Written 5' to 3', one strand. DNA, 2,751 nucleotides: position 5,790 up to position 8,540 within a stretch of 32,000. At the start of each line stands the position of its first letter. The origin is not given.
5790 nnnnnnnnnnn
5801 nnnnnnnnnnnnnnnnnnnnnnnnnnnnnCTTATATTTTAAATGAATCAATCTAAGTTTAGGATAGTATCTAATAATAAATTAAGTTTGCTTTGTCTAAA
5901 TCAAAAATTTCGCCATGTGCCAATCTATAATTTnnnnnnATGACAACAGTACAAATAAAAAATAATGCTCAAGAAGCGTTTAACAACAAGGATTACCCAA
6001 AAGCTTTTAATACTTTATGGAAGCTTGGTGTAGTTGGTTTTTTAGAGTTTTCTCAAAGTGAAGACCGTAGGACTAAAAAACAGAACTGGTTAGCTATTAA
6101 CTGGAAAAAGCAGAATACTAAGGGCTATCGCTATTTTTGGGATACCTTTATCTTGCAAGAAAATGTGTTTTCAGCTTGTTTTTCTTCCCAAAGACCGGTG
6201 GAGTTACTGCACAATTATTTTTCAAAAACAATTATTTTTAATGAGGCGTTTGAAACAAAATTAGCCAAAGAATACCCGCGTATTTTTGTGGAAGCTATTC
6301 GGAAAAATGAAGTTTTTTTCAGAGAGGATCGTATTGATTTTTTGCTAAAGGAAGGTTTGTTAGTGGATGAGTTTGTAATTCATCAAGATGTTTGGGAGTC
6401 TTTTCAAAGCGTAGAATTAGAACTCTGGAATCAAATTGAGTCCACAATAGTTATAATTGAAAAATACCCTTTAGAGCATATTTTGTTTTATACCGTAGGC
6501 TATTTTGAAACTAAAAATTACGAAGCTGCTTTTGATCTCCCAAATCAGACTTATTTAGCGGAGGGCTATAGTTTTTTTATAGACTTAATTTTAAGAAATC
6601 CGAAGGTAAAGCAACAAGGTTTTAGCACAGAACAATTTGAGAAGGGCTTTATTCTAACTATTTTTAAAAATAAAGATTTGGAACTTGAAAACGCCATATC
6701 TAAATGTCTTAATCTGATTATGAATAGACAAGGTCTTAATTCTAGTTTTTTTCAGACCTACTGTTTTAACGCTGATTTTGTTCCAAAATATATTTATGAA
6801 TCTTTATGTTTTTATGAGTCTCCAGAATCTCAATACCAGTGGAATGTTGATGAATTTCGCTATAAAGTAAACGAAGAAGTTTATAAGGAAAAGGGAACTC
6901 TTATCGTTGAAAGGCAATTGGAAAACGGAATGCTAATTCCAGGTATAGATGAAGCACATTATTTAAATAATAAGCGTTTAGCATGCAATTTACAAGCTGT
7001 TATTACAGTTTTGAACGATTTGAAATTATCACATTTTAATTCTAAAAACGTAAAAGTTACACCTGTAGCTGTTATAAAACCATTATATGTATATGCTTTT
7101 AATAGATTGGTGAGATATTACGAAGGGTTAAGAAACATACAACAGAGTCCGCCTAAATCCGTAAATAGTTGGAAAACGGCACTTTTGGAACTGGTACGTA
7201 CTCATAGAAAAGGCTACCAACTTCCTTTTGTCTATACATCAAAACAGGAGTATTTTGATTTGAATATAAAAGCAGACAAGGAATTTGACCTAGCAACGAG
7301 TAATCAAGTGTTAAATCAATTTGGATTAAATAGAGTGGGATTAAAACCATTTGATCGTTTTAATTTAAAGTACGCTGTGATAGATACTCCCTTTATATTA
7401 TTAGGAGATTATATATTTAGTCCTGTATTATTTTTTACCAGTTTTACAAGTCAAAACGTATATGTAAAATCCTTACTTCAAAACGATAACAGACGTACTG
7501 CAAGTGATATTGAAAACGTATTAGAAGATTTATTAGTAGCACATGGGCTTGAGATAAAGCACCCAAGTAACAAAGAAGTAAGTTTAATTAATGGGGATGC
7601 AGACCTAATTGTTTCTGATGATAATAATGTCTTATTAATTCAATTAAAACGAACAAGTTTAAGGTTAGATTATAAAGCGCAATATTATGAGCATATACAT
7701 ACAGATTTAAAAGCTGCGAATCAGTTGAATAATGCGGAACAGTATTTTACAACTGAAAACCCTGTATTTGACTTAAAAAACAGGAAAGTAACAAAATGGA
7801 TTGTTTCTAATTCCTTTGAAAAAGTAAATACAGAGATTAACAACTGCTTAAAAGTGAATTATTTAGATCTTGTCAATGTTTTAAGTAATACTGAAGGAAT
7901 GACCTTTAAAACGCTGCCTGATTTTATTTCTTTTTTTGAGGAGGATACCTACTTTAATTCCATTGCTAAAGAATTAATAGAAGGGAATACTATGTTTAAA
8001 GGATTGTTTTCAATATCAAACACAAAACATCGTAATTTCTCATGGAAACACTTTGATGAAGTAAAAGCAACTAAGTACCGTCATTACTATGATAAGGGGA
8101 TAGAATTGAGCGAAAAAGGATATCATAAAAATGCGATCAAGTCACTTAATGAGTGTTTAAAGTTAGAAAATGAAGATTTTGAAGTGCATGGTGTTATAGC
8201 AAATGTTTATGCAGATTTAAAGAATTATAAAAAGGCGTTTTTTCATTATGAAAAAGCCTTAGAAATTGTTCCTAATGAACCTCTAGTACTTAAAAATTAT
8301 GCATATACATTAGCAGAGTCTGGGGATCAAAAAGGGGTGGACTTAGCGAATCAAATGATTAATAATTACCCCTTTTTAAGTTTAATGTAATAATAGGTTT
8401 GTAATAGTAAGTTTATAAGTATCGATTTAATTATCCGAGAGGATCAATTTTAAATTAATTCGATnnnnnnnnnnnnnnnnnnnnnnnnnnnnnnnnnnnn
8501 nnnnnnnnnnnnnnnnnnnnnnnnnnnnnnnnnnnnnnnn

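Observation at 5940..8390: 816-aa orphan protein with a PD-(D/E)xK-like core and terminal TPRs immediately upstream of pVip: candidate novel defence component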

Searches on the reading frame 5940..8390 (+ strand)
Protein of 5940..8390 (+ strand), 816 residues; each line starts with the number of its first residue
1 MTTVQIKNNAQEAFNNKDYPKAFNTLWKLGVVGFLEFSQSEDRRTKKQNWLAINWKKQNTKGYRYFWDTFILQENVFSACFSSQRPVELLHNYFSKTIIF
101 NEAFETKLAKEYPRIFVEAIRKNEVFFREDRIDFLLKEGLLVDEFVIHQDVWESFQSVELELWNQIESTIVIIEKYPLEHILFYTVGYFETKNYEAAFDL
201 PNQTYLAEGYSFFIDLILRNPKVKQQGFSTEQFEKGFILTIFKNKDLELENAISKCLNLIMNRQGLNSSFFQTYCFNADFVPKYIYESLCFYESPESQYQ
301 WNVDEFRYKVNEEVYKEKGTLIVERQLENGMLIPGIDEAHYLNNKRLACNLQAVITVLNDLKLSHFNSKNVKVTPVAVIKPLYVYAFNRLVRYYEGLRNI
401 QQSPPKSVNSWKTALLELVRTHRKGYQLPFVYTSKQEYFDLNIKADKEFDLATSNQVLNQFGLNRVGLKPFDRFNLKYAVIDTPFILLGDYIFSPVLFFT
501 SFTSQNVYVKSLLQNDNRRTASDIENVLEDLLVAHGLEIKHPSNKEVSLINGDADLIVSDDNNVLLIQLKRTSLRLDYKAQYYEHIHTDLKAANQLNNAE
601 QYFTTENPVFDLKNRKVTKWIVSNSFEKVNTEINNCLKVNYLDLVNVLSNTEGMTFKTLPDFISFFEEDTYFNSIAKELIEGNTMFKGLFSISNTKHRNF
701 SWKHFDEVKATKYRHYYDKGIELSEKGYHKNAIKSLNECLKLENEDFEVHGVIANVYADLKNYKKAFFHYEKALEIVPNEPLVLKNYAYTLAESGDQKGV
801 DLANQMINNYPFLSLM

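Call 4: search_protein_families(library=pfam, proteins=[window:5940-8390:+], max_evalue=0.1)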
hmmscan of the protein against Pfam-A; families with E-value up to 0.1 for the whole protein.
window:5940-8390:+ (816 aa): 13 families
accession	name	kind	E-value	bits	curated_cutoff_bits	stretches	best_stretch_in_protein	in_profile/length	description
PF07719.23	TPR_2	-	2.6e-07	30.7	27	1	748-779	2-33/34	Tetratricopeptide repeat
PF13181.12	TPR_8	-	3.4e-07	30.3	25.7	2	749-778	3-32/34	Tetratricopeptide repeat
PF00515.34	TPR_1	-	7.1e-06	26.1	27.8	1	749-779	3-33/34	Tetratricopeptide repeat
PF13414.12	TPR_11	-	5e-05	23.3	26.8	1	755-793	2-40/42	TPR repeat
PF13428.12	TPR_14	-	7.7e-05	23.5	23.5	1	753-789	7-43/44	Tetratricopeptide repeat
PF23914.1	TPR_CcmH_CycH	-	0.00017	21.9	42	1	751-809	54-112/158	Cytochrome c-type biogenesis protein H TPR domain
PF13431.12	TPR_17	-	0.00028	21.4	24.4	1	769-797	1-29/34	Tetratricopeptide repeat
PF13424.12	TPR_12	-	0.0003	21.4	30.1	2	753-779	9-40/77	Tetratricopeptide repeat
PF14559.12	TPR_19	-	0.0032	18.2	25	0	729-781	7-59/68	Tetratricopeptide repeat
PF13429.12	TPR_15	-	0.0048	16.8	26.2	1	737-798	204-265/280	Tetratricopeptide repeat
PF22890.2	TPR_EMC2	-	0.012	16.2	27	1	729-788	68-127/145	EMC2 TPR-like repeat domain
PF02847.23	MA3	-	0.03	14.7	23.2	0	7-32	6-31/113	MA3 domain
PF12895.13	ANAPC3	-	0.061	14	27.2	0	727-773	37-82/82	Anaphase-promoting complex, cyclosome, subunit 3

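Call 5: search_protein_families(library=padloc, proteins=[window:5940-8390:+], max_evalue=0.1)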
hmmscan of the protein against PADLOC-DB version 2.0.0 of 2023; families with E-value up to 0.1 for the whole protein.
window:5940-8390:+ (816 aa): 1 family
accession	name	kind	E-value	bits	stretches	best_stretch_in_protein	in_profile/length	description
PDLC02906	NERD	-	7.5e-20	69.4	1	483-672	378-541/542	Viperin-associated NERD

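Call 7: search_protein_families(library=ncbifam, proteins=[window:5940-8390:+], max_evalue=0.1)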
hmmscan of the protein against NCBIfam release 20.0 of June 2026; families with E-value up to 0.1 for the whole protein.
window:5940-8390:+ (816 aa): 12 families
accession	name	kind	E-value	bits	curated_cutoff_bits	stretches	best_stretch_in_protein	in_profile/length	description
TIGR02521.1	type_IV_pilW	equivalog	7.4e-08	32.2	154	1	714-805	32-120/234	type IV pilus biogenesis/stability protein PilW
NF040959.1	MamA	equivalog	1.7e-07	30.9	200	1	711-791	35-115/204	magnetosome protein MamA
TIGR02917.1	PEP_TPR_lipo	equivalog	2e-07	29.3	312.2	1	723-804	746-827/899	XrtA/PEP-CTERM system TPR-repeat protein PrsT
NF002725.1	PRK02603.1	equivalog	1.6e-05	25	143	1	711-797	33-122/173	photosystem I assembly protein Ycf3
NF008520.0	PRK11447.1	equivalog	0.00055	17.8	858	1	718-779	274-335/1157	cellulose synthase complex outer membrane protein BcsC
NF033920.0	C39_PA2778_fam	equivalog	0.0011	18.4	150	1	716-799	159-242/255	PA2778 family cysteine peptidase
NF052400.1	M48_BAM_BepA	equivalog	0.0058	15.4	570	1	700-810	294-401/483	beta-barrel assembly-enhancing protease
NF033762.1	social_mot_Tgl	equivalog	0.0062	15.9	225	1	716-788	34-107/252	social motility TPR repeat lipoprotein Tgl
TIGR03939.1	PGA_TPR_OMP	equivalog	0.015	13.5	366.65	1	726-798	66-137/800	poly-beta-1,6 N-acetyl-D-glucosamine export porin PgaA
NF047507.1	TPR_BatC_Lepto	exception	0.019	14.5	175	0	703-789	45-138/214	TPR repeat-containing protein BatC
NF041522.1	TPR_sll0314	equivalog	0.023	13.9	225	1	746-809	179-243/275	Sll0314/Alr1548 family TPR repeat-containing protein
NF047558.1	TPR_END_plus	domain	0.046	13.7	32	0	753-779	5-31/56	TPR end-of-group domain-containing protein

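Call 8: find_homologous_proteins(query=window:5940-8390:+)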
Query window:5940-8390:+ (816 aa): 14 proteins with E <= 0.001 among 8000 candidates.
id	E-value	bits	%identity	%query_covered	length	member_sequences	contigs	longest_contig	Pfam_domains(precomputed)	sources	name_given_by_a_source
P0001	0.0e+0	1849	100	100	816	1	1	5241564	PF23914.2,PF00515.35,PF13181.13,PF07719.24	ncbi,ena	-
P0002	0.0e+0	1148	64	100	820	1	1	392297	PF00515.35,PF13181.13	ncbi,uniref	ncbi:tetratricopeptide repeat protein [Winogradskyella rapida]|uniref:Tetratricopeptide repeat prote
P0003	0.0e+0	1141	64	99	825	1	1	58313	PF13414.13,PF00515.35,PF13181.13,PF07719.24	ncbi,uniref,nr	ncbi:tetratricopeptide repeat protein [Flavicella sediminum]|uniref:tetratricopeptide repeat protein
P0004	0.0e+0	1118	63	100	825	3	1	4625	PF00515.35,PF13181.13,PF07719.24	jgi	jgi:hypothetical protein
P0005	0.0e+0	1112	62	100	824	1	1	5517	PF13414.13,PF00515.35,PF13428.13,PF13181.13,PF07719.24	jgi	jgi:hypothetical protein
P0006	0.0e+0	1106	63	100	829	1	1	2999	PF14559.13,PF23914.2,PF13414.13,PF00515.35,PF13428.13,PF13181.13,PF07719.24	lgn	-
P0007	0.0e+0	1094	61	100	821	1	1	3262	PF13431.13,PF13414.13,PF00515.35,PF13428.13,PF13181.13,PF07719.24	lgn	-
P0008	0.0e+0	1089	61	100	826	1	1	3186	PF13414.13,PF00515.35,PF13428.13,PF13181.13,PF07719.24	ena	-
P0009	0.0e+0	1083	61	100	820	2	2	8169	PF14559.13,PF13431.13,PF13414.13,PF00515.35,PF13424.13,PF13181.13,PF07719.24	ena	-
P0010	0.0e+0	1080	60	100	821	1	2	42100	PF13414.13,PF00515.35,PF13424.13,PF13428.13,PF13181.13,PF07719.24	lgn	-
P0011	0.0e+0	1049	59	100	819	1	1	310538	PF14559.13,PF13431.13,PF13414.13,PF00515.35,PF13424.13,PF13181.13,PF07719.24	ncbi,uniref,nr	ncbi:tetratricopeptide repeat protein [uncultured Olleya sp.]|uniref:tetratricopeptide repeat protei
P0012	0.0e+0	1035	58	100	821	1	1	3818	PF13414.13,PF00515.35,PF13428.13,PF13181.13,PF07719.24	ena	-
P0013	5.6e-268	910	53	100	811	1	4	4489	PF13181.13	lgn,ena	-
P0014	6.9e-108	380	33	99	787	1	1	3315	PF00515.35,PF07719.24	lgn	-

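Call 10: find_related_loci(query=A1, collection=genome_contigs, flank=10000)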
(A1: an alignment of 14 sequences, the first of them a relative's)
Query A1 (816 aa) in genome_contigs; peptide patterns used: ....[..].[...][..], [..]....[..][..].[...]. (x = any residue, [..] = any of these).
66 stretches matched a pattern; 3 encode a relative of the query (tblastn E <= 1e-3); 2 distinct loci.
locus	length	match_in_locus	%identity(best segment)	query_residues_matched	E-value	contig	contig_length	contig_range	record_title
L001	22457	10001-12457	64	1-815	0e+0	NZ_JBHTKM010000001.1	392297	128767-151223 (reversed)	Winogradskyella rapida strain CCUG 56098 GCM70027471_11, whole genome shotgun sequence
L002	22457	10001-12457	64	6-815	0e+0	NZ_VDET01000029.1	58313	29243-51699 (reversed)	Flavicella sediminum strain ALS 84 1K03480_S41_L002_R1_001_(paired)_contig_29, whole genome shotgun sequence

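Call 19: search_protein_families(library=padloc, proteins=[L001:12540-13418:+, L002:12537-13970:+, L001:6746-9871:+, L001:5420-6739:+, L001:3622-5430:+, L002:8556-9398:+, L002:7211-8530:+, L002:5541-7166:+, L002:9408-9779:+, L002:220-3174:+], max_evalue=0.001)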
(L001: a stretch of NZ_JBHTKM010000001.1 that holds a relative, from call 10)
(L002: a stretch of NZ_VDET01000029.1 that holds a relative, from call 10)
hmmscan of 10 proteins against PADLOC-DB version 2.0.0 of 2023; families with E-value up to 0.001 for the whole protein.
L001:12540-13418:+ (292 aa): 3 families
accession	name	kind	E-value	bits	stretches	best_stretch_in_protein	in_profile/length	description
PDLC02905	pVip-kinase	-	9e-181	600.2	1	6-291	180-465/474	Viperin-kinase fusion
PDLC02903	pVip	-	3.3e-96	319.7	1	9-280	1-256/257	Viperins not associated with kinases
PDLC02904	pVip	-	8e-90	298.9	1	9-281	4-262/262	Viperins associated with kinases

L002:12537-13970:+ (477 aa): 4 families
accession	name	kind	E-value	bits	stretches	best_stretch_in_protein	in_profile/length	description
PDLC02905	pVip-kinase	-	1.5e-193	642.3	2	6-295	180-469/474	Viperin-kinase fusion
PDLC02903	pVip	-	2.6e-96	320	1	9-280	1-256/257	Viperins not associated with kinases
PDLC02904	pVip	-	5.1e-93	309.4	1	10-281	5-262/262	Viperins associated with kinases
PDLC02911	VakA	-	6.5e-31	106.1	1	295-444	3-144/163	-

L001:6746-9871:+ (1041 aa): 9 families
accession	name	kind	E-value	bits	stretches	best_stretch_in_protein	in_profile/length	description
PDLC03040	REase_I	-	0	1221.3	1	2-1036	3-1023/1029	Type I restriction enzyme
PDLC03044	REase_I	-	1.2e-64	216.9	2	71-583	66-550/1034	Type I restriction enzyme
PDLC03048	REase_I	-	2.1e-64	216.1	1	1-786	1-747/976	Type I restriction enzyme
PDLC03041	REase_I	-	8.5e-62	207.4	2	264-709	301-745/1099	Type I restriction enzyme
PDLC03046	REase_I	-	3.6e-27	92.7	2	121-496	114-493/1025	Type I restriction enzyme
PDLC03045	REase_I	-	2.2e-20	70.3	2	124-494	114-470/995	Type I restriction enzyme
PDLC03043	REase_I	-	2.9e-11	41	1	5-254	32-266/313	Type I restriction enzyme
PDLC04934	PDC-S15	-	1e-08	32.7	1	917-1030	294-407/416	-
PDLC04927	PDC-S15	-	5.6e-06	23.5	1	897-1034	281-412/422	-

L001:5420-6739:+ (439 aa): 0 families

L001:3622-5430:+ (602 aa): 6 families
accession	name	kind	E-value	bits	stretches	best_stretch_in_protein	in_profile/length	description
PDLC03448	REase_II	-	7.2e-07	25.7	1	402-483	624-725/857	Type II restriction enzyme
PDLC02196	IetA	-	8.1e-05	20.2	1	291-317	119-145/374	-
PDLC02195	IetA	-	0.00012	19.5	1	290-317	133-160/395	-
PDLC03547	REase_II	-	0.00017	18.3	0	400-475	343-439/585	Type II restriction enzyme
PDLC04232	IetA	-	0.00078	16.9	0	291-330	113-152/330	-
PDLC00914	TRIP13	-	0.0009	16.8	0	272-320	47-97/302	TRIP13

L002:8556-9398:+ (280 aa): 7 families
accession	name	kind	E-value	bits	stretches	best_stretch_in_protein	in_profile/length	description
PDLC04925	PDC-S14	-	2.8e-108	359.5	1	1-278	13-295/301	-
PDLC04923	PDC-S14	-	2e-82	274.9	1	1-278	21-310/320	-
PDLC04922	PDC-S14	-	1.2e-45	154.1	2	4-175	2-167/305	-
PDLC04924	PDC-S14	-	1.8e-35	121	1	6-268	3-271/280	-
PDLC02190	DUF3780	-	3.7e-19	67.1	1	169-277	243-355/361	-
PDLC04921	PDC-S14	-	5e-18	63.4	1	6-279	6-269/280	-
PDLC05040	PDC-S57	-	1.4e-11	42.7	1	189-279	144-226/229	-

L002:7211-8530:+ (439 aa): 0 families

L002:5541-7166:+ (541 aa): 36 families (the best 25 are shown)
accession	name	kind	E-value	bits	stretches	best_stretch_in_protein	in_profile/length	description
PDLC03022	MTase_I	-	1.1e-159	531.5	1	7-509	3-486/857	Type I methyltransferase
PDLC03027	MTase_I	-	2e-107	358.7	2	132-511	85-451/810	Type I methyltransferase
PDLC03032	MTase_I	-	2.1e-87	292.2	2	134-507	87-449/1001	Type I methyltransferase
PDLC03031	MTase_I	-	2.4e-85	285.4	1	9-503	7-490/834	Type I methyltransferase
PDLC03020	MTase_I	-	7.6e-78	260.4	1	8-413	4-393/410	Type I methyltransferase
PDLC03038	MTase_I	-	1e-56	190.4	1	6-526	5-483/896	Type I methyltransferase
PDLC03039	MTase_I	-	8.7e-55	184.1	1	7-525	4-478/708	Type I methyltransferase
PDLC03021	MTase_I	-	5.5e-54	181.8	1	89-534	53-490/491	Type I methyltransferase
PDLC04134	mad2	-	2.3e-53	179.8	1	6-466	137-486/492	mads_2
PDLC03019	MTase_I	-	1.9e-50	170.1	2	162-504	128-465/932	Type I methyltransferase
PDLC03033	MTase_I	-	8.1e-47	158.4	1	5-532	8-527/541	Type I methyltransferase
PDLC03028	MTase_I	-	5.5e-46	155.2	1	161-539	857-1232/1236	Type I methyltransferase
PDLC03029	MTase_I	-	6.3e-46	155.1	1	4-471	3-455/661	Type I methyltransferase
PDLC03035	MTase_I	-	1.1e-45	154.3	1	82-437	57-402/653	Type I methyltransferase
PDLC03240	MTase_II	-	3.4e-42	142.9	1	9-522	7-487/511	Type II methyltransferase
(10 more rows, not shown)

L002:9408-9779:+ (123 aa): 0 families

L002:220-3174:+ (984 aa): 9 families
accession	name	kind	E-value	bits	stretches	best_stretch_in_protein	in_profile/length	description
PDLC03048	REase_I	-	0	1100.3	1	3-974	5-973/976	Type I restriction enzyme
PDLC03046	REase_I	-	1.5e-81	272.7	2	4-473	5-503/1025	Type I restriction enzyme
PDLC03045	REase_I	-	9.1e-73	243.7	2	6-466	5-473/995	Type I restriction enzyme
PDLC03040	REase_I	-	7.4e-46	154.5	1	6-724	55-722/1029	Type I restriction enzyme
PDLC03044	REase_I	-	1.1e-45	154.1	1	89-735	107-742/1034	Type I restriction enzyme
PDLC03043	REase_I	-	3.7e-36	122.8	1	4-264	33-290/313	Type I restriction enzyme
PDLC03041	REase_I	-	1.5e-34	117.2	2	221-498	287-556/1099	Type I restriction enzyme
PDLC02707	PbeA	-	2.3e-13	47.6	1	183-460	187-451/672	PbeA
PDLC02704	PbeA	-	1.9e-11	41.2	1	245-478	253-478/682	PbeA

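Call 25: find_encoding_contigs(protein=P0011, flank=8000, max_places=2)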
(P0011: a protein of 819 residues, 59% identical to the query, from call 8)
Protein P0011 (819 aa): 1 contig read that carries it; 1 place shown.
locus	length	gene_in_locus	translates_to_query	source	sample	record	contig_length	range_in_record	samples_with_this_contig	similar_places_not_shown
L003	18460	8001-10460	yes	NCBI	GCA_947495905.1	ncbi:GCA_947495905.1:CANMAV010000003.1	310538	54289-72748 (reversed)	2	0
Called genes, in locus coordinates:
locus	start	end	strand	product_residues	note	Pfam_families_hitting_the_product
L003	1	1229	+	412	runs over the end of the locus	PF01420:Methylase_S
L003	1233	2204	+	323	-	-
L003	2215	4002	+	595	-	PF02463:SMC_N (weak), PF13401:AAA_22 (faint), PF13175:AAA_15, PF13304:AAA_21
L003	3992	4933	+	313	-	-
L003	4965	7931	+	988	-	PF04313:HSDR_N, PF04851:ResIII, PF00270:DEAD (weak), PF18766:SWI2_SNF2, PF22679:T1R_D3-like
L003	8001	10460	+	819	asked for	PF13181:TPR_8 (faint), PF13414:TPR_11 (faint), PF13424:TPR_12 (faint), PF13431:TPR_17 (faint), PF14559:TPR_19 (faint), PF00515:TPR_1 (weak), PF07719:TPR_2 (weak)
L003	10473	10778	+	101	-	-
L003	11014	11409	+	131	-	PF17642:TssD (weak)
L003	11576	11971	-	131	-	-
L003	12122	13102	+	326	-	-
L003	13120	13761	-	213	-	PF00072:Response_reg, PF00196:GerE, PF08281:Sigma70_r4_2 (weak)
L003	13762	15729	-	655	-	PF13374:TPR_10 (faint), PF13432:TPR_16 (faint), PF14938:SNAP (weak), PF17874:TPR_MalT (weak), PF13424:TPR_12, PF00515:TPR_1 (weak), PF07730:HisKA_3, PF02518:HATPase_c, +6 more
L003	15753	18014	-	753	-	PF13428:TPR_14 (faint), PF14559:TPR_19 (faint)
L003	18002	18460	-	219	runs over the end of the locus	PF06889:DUF1266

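Call 26: find_encoding_contigs(protein=P0010, flank=8000, max_places=2)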
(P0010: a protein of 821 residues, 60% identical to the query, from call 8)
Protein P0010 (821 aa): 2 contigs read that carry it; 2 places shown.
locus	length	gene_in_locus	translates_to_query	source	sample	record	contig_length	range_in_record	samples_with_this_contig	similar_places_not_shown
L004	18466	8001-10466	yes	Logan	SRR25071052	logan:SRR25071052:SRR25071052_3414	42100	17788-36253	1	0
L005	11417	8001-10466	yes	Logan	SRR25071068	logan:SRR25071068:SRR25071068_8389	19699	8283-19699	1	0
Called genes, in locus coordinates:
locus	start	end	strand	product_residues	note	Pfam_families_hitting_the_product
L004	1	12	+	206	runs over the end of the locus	PF27385:PM0109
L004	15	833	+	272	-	PF20815:GIY_YIG_2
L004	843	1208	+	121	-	-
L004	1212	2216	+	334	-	-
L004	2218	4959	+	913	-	-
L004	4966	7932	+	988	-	PF04313:HSDR_N, PF04851:ResIII, PF00270:DEAD (weak), PF18766:SWI2_SNF2, PF22679:T1R_D3-like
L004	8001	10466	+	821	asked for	PF13428:TPR_14 (faint), PF13424:TPR_12 (faint), PF13414:TPR_11 (faint), PF00515:TPR_1 (weak), PF07719:TPR_2 (weak), PF13181:TPR_8 (weak)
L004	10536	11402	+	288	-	PF04055:Radical_SAM, PF13353:Fer4_12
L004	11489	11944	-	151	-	PF02627:CMD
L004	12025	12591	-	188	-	PF00027:cNMP_binding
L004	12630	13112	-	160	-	PF05728:UPF0227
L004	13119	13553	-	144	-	-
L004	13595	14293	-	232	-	-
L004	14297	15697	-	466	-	PF13495:Phage_int_SAM_4 (faint), PF00589:Phage_integrase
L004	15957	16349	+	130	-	PF19569:START_2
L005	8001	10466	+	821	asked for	PF13428:TPR_14 (faint), PF13424:TPR_12 (faint), PF13414:TPR_11 (faint), PF00515:TPR_1 (weak), PF07719:TPR_2 (weak), PF13181:TPR_8 (weak)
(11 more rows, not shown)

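Call 27: find_encoding_contigs(protein=P0009, flank=8000, max_places=2)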
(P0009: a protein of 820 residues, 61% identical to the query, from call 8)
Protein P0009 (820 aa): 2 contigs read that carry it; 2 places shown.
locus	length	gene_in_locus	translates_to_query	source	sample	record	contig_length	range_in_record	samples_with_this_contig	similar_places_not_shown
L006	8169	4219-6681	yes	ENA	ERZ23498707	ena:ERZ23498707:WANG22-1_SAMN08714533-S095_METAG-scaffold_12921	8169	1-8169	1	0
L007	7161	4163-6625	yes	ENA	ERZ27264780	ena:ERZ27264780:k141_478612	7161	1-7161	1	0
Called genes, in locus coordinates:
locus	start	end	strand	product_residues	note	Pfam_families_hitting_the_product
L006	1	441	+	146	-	?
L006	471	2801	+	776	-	PF13401:AAA_22 (faint), PF05496:RuvB_N (faint), PF20720:nSTAND3 (weak), PF00004:AAA (faint), PF07728:AAA_5, PF28529:McrB_lid (weak)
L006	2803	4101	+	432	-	PF10117:McrBC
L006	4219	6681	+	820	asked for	PF13424:TPR_12 (faint), PF13181:TPR_8 (faint), PF13414:TPR_11 (faint), PF13431:TPR_17 (faint), PF14559:TPR_19 (faint), PF00515:TPR_1 (weak), PF07719:TPR_2 (weak)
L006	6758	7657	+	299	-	PF13353:Fer4_12, PF04055:Radical_SAM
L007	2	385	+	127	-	?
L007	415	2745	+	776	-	PF13401:AAA_22 (faint), PF05496:RuvB_N (faint), PF20720:nSTAND3 (weak), PF00004:AAA (faint), PF07728:AAA_5, PF28529:McrB_lid (weak)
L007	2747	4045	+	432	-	PF10117:McrBC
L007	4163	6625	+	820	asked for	PF13424:TPR_12 (faint), PF13181:TPR_8 (faint), PF13414:TPR_11 (faint), PF13431:TPR_17 (faint), PF14559:TPR_19 (faint), PF00515:TPR_1 (weak), PF07719:TPR_2 (weak)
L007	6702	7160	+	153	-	?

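Call 29: find_encoding_contigs(protein=P0013, flank=8000, max_places=4)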
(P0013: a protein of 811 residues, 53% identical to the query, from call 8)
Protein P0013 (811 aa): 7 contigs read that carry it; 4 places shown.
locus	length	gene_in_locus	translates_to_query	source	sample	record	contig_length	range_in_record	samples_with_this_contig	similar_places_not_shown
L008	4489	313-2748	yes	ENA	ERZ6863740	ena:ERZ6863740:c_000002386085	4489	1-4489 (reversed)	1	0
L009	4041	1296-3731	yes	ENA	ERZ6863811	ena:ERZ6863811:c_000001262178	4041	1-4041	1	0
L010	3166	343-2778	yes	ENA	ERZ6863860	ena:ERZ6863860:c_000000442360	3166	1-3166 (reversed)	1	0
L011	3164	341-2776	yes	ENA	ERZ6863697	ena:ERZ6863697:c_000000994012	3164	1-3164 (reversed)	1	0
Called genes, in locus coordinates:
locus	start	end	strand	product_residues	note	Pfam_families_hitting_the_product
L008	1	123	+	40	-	?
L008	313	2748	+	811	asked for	PF13181:TPR_8 (weak)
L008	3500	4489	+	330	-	?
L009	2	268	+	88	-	?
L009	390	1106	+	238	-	-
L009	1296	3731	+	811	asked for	PF13181:TPR_8 (weak)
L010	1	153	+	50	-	?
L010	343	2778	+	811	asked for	PF13181:TPR_8 (weak)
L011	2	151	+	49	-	?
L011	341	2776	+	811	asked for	PF13181:TPR_8 (weak)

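Call 30: find_encoding_contigs(protein=P0005, flank=8000, max_places=2)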
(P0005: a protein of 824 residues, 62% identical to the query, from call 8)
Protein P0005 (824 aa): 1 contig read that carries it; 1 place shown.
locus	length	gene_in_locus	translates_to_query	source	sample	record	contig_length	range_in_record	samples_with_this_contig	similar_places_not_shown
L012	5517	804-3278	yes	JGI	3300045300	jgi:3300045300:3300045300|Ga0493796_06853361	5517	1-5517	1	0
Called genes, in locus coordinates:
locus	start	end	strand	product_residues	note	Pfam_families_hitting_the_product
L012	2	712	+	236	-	?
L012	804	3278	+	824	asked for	PF13428:TPR_14 (faint), PF13181:TPR_8 (faint), PF13414:TPR_11 (faint), PF00515:TPR_1, PF07719:TPR_2 (weak)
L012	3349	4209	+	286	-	PF13353:Fer4_12 (weak), PF04055:Radical_SAM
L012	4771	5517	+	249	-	?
